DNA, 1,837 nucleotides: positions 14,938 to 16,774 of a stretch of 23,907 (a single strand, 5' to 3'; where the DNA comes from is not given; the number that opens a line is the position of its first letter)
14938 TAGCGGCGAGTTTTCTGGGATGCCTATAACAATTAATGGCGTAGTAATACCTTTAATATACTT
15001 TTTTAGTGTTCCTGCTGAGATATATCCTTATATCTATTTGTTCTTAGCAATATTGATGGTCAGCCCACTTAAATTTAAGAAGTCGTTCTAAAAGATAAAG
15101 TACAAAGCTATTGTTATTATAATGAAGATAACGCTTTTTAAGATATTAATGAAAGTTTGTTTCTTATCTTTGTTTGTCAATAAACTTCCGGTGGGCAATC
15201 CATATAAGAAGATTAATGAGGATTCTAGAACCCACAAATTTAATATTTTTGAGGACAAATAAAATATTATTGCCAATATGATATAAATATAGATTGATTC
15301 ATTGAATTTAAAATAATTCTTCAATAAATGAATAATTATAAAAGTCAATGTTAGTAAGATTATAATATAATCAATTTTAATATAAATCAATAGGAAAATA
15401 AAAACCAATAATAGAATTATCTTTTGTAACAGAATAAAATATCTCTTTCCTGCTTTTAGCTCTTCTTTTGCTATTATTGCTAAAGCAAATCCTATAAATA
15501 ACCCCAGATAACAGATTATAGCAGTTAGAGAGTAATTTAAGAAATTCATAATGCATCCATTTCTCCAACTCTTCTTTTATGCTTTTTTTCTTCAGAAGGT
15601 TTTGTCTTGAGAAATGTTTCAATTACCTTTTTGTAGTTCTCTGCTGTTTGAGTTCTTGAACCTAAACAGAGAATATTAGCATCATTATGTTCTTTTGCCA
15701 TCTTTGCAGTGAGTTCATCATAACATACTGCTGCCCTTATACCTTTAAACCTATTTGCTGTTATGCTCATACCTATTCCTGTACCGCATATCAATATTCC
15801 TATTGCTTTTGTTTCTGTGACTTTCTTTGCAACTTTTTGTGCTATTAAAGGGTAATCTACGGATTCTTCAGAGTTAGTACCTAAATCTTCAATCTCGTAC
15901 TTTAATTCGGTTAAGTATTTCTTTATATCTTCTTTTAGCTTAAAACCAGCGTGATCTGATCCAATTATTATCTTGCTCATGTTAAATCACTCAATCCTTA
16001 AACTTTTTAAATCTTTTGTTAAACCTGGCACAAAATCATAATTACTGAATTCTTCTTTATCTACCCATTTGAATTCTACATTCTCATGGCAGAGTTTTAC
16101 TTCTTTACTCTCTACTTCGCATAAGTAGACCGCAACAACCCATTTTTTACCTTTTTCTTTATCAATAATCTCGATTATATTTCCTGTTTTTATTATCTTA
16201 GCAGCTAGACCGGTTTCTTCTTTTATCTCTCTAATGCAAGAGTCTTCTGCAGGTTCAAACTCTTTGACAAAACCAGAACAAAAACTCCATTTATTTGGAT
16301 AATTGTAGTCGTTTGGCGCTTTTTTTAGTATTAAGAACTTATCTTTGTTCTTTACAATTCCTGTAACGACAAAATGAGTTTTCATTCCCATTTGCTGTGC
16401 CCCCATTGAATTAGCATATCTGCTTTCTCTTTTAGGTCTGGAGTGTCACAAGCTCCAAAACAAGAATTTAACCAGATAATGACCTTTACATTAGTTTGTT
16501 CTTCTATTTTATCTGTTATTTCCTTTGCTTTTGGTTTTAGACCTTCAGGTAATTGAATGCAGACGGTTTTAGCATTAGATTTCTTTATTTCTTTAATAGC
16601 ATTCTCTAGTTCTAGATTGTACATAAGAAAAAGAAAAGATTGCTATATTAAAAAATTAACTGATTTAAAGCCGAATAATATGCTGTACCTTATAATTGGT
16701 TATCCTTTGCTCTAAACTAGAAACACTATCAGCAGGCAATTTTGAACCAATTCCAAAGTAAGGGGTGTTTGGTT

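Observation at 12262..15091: Compact polar-head-group lipid operon with a PHP phosphoesterase as candidate missing phosphatase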

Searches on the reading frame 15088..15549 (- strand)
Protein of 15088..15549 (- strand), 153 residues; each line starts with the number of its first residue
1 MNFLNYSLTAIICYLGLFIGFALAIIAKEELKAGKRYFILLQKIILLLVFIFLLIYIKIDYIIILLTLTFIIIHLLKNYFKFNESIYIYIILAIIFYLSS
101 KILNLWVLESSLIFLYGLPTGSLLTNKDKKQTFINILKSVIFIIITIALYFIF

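Call 3: search_protein_families(library=pfam, proteins=[window:15088-15549:-], max_evalue=0.01)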
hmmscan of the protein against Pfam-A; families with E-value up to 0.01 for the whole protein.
window:15088-15549:- (153 aa): 0 families

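Call 20: search_protein_families(library=pfam, proteins=[window:15088-15549:-], max_evalue=0.01)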
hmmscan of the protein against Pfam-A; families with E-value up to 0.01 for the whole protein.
window:15088-15549:- (153 aa): 0 families

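Call 38: search_protein_families(library=pfam, alignment_id=A3, max_evalue=1)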
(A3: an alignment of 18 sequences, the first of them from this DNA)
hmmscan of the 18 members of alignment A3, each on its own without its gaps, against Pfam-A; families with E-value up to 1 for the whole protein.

A. member 1, seq(153 aa): 0 families

B. families by the number of members that match (of 18 scanned): 26 families (the first 25 are shown)
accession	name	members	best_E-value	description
PF14256.11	YwiC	2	0.02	YwiC-like protein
PF13398.12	Peptidase_M50B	2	0.04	Peptidase M50B-like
PF06912.16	DUF1275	2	0.36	Protein of unknown function (DUF1275)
PF05940.17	NnrS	1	0.00081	NnrS protein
PF10233.14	Cg6151-P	1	0.0019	Uncharacterized conserved protein CG6151-P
PF06432.16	GPI2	1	0.01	Phosphatidylinositol N-acetylglucosaminyltransferase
PF01757.29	Acyl_transf_3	1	0.014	Acyltransferase domain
PF14009.12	PADRE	1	0.02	PADRE domain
PF07331.16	TctB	1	0.022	Tripartite tricarboxylate transporter TctB family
PF24661.1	DUF7649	1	0.023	Domain of unknown function (DUF7649)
PF20589.3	DUF6790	1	0.031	Family of unknown function (DUF6790)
PF02322.20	Cyt_bd_oxida_II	1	0.032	Cytochrome bd terminal oxidase subunit II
PF04835.17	Pox_A9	1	0.035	A9 protein conserved region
PF11911.13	DUF3429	1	0.093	Protein of unknown function (DUF3429)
PF06197.19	DUF998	1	0.13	Protein of unknown function (DUF998)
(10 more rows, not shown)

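Call 46: find_homologous_proteins(query=A3, max_evalue=0.001)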
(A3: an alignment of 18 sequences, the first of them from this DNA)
Query A3 (18 sequences) (153 aa, profile of the alignment): 149 proteins with E <= 0.001 among 8000 candidates; the best 120 are listed.
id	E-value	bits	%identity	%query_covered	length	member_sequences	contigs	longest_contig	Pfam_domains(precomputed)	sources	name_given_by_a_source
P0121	4.2e-51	191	73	100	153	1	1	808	-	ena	-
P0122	5.7e-51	190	68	100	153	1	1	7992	-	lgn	-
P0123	2.7e-50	188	100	100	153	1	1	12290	-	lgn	-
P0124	4.0e-50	188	71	93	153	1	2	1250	-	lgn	-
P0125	5.2e-50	187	41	99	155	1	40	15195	-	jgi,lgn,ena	-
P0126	6.9e-50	187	42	99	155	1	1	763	-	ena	-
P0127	7.5e-50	187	67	100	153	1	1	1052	-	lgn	-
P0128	1.4e-49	186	74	92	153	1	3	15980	-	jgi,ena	-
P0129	1.6e-49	186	73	100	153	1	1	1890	-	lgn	-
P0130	1.7e-49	186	71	100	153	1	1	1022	-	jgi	-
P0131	2.0e-49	185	69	92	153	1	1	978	-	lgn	-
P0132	2.6e-49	185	50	99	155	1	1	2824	-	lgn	-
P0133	4.4e-49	184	65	100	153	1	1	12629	-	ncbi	-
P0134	5.9e-49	184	68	93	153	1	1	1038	-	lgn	-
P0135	7.6e-49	184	71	100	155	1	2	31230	-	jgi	-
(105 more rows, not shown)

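Call 63: search_protein_families(library=ncbifam, proteins=[window:15088-15549:-], max_evalue=0.00001)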
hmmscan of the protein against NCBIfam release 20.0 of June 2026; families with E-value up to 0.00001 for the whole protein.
window:15088-15549:- (153 aa): 0 families

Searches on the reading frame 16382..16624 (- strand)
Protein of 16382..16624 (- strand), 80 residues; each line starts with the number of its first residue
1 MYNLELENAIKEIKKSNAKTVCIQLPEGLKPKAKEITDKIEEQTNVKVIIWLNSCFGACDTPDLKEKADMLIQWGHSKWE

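Call 9: search_protein_families(library=pfam, proteins=[window:16382-16624:-], max_evalue=0.0001)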
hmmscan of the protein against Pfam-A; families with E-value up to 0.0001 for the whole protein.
window:16382-16624:- (80 aa): 1 family
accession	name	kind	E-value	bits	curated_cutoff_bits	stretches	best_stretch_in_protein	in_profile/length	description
PF01866.22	Diphthamide_syn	-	1.6e-11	44.6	33.2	1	25-78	1-56/302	Putative diphthamide synthesis protein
